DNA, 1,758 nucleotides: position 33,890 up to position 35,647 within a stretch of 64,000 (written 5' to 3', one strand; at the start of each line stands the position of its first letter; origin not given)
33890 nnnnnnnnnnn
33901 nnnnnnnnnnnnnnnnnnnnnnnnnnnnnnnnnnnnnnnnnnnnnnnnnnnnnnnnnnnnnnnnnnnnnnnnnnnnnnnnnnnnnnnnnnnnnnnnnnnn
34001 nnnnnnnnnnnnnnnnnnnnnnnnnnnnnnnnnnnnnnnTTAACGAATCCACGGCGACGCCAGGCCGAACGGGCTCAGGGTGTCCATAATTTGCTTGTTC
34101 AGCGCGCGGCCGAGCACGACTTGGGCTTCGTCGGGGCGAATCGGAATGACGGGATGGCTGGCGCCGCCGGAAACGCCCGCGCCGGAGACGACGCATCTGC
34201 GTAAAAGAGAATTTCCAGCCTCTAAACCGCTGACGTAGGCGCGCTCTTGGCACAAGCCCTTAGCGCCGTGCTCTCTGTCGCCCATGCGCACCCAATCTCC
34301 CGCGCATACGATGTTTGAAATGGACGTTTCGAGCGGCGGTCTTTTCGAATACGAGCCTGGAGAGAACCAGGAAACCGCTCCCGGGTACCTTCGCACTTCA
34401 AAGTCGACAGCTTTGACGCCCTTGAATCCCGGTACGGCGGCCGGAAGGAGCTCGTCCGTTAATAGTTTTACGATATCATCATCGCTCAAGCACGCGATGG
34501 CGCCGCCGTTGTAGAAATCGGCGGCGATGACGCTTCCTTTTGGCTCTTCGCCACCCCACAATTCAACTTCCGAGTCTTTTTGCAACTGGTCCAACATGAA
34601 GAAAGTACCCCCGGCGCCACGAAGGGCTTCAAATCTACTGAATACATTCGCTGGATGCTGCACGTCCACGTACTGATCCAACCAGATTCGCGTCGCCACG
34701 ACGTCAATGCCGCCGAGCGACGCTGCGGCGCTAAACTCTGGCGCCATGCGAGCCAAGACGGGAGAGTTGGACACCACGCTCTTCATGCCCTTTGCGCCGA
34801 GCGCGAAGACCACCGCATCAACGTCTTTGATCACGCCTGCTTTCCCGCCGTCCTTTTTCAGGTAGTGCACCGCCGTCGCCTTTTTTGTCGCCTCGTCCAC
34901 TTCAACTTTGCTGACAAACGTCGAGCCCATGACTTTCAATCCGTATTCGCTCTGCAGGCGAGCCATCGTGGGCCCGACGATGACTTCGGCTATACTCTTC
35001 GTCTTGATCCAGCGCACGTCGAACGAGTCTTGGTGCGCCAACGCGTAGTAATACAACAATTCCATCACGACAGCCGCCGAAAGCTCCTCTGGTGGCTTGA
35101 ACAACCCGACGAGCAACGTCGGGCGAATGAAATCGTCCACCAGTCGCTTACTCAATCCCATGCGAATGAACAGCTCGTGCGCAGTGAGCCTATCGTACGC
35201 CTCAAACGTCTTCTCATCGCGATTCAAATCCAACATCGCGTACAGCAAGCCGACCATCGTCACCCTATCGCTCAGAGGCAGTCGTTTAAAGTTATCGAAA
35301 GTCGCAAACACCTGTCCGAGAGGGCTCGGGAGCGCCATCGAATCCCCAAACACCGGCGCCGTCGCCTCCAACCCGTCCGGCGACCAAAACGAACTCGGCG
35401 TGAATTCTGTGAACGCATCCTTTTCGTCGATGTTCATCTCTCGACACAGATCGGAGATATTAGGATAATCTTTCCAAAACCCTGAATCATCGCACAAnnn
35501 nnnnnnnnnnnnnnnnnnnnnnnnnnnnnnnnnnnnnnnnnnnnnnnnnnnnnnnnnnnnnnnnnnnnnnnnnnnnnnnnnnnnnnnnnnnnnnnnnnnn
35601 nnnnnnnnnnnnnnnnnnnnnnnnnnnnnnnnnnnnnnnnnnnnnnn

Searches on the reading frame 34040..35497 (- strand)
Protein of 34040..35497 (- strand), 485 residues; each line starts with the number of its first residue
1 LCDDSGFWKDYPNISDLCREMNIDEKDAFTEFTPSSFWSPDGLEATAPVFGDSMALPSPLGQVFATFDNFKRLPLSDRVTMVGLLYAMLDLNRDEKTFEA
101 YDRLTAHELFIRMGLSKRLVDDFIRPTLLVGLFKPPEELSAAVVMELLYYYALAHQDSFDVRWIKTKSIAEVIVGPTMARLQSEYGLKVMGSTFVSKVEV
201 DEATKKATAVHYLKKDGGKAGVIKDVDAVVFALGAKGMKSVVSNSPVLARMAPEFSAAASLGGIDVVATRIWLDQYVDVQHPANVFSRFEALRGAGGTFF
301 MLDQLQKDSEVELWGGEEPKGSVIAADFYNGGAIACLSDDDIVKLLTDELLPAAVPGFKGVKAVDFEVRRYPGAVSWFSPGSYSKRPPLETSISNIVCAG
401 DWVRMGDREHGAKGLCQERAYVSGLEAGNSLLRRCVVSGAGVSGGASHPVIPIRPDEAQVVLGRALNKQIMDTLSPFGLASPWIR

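Call 77: search_protein_families(library=pfam, proteins=[window:34040-35497:-], max_evalue=0.001)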
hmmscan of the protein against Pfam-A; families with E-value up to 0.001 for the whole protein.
window:34040-35497:- (485 aa): 1 family
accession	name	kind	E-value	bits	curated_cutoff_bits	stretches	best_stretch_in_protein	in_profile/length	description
PF01593.30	Amino_oxidase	-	4.6e-12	46.4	19.8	1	10-405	50-422/443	Flavin containing amine oxidoreductase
